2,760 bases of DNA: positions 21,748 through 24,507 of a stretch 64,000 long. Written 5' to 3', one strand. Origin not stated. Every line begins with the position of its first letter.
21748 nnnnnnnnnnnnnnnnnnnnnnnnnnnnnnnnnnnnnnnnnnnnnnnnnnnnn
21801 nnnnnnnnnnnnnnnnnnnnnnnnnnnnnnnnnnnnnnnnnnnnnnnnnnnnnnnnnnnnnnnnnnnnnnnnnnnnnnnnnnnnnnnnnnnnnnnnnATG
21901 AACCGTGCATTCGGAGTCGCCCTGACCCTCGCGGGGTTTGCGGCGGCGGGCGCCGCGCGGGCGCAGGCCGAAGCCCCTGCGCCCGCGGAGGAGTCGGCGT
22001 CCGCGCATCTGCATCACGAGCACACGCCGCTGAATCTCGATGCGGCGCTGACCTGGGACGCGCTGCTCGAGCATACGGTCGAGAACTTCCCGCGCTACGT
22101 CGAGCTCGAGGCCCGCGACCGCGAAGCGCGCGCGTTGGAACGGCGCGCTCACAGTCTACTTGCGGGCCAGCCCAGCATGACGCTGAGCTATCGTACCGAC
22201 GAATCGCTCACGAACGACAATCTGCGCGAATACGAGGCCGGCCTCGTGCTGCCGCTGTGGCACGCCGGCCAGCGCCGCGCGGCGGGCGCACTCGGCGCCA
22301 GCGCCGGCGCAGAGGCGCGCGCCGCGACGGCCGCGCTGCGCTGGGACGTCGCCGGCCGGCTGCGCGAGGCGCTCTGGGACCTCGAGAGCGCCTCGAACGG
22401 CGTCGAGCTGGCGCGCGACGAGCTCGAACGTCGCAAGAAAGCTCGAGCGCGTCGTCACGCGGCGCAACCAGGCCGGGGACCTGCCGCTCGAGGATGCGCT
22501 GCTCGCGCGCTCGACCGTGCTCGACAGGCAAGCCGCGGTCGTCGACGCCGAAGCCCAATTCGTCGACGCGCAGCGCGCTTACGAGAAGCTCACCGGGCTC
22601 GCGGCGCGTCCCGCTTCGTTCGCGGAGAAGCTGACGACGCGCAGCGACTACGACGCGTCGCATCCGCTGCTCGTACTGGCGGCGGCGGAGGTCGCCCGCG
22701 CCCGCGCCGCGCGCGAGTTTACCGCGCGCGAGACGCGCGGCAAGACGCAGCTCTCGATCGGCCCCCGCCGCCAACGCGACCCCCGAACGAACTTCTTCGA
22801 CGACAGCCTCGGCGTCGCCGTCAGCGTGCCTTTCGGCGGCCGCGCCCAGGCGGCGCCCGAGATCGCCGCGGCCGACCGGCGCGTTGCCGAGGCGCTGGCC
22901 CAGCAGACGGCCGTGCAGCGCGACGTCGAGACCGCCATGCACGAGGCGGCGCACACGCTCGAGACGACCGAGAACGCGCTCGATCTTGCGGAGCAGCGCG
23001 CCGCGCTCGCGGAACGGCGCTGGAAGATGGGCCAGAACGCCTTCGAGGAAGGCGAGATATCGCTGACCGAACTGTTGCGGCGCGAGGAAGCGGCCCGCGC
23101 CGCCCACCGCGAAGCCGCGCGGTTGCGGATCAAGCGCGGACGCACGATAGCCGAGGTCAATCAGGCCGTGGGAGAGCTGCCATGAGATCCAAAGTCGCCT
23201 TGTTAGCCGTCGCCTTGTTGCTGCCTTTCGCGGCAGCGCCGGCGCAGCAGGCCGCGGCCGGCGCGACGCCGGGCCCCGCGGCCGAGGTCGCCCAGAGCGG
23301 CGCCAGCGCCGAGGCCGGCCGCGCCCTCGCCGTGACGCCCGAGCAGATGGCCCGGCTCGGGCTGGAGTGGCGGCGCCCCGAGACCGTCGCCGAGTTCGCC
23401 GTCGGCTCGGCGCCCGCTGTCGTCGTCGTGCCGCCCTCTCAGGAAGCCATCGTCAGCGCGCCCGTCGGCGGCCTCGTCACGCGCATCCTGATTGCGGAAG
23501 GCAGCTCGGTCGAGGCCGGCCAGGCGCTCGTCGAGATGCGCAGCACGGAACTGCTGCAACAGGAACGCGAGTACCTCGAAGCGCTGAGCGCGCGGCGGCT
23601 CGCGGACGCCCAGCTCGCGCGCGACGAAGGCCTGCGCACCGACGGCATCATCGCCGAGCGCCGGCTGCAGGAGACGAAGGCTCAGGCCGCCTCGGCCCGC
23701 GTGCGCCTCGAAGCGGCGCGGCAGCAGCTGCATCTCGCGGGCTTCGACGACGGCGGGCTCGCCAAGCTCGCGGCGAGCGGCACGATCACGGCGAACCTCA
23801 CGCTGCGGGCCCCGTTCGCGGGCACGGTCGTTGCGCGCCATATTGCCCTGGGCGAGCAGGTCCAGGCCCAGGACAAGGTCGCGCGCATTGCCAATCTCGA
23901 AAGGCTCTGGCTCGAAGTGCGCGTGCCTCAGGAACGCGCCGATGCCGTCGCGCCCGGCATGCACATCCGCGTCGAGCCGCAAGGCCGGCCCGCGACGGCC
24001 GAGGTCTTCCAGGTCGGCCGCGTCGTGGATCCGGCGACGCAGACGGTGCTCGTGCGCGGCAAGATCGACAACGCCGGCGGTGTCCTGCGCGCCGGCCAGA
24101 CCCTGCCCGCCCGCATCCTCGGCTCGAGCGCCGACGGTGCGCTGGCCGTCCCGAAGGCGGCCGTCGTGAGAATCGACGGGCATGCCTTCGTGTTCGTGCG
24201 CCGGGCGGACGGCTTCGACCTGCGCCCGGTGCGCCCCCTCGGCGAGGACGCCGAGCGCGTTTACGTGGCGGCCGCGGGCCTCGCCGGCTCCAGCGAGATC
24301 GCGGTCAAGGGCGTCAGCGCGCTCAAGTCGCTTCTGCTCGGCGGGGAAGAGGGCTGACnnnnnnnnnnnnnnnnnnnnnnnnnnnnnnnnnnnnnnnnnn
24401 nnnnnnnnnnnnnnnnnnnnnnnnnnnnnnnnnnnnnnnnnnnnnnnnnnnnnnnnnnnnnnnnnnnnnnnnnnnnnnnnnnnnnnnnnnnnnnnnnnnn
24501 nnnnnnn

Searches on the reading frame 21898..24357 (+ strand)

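Call 4: search_protein_families(library=pfam, proteins=[window:21898-24357:+])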
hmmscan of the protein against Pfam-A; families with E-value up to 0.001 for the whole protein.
window:21898-24357:+ (819 aa): 4 families
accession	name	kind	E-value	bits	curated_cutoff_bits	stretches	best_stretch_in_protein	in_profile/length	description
PF16576.10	HlyD_D23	-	1.5e-36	126.2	30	1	509-733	12-211/214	Barrel-sandwich domain of CusB or HlyD membrane-fusion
PF13437.12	HlyD_3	-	3.6e-19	69.9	22.2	1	635-730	1-103/106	HlyD family secretion protein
PF13533.13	Biotin_lipoyl_2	-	3e-05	24.2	29.8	1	518-546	2-30/32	Biotin-lipoyl like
PF00364.28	Biotin_lipoyl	-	7.9e-05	22.9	22.1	0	517-547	43-73/73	Biotin-requiring enzyme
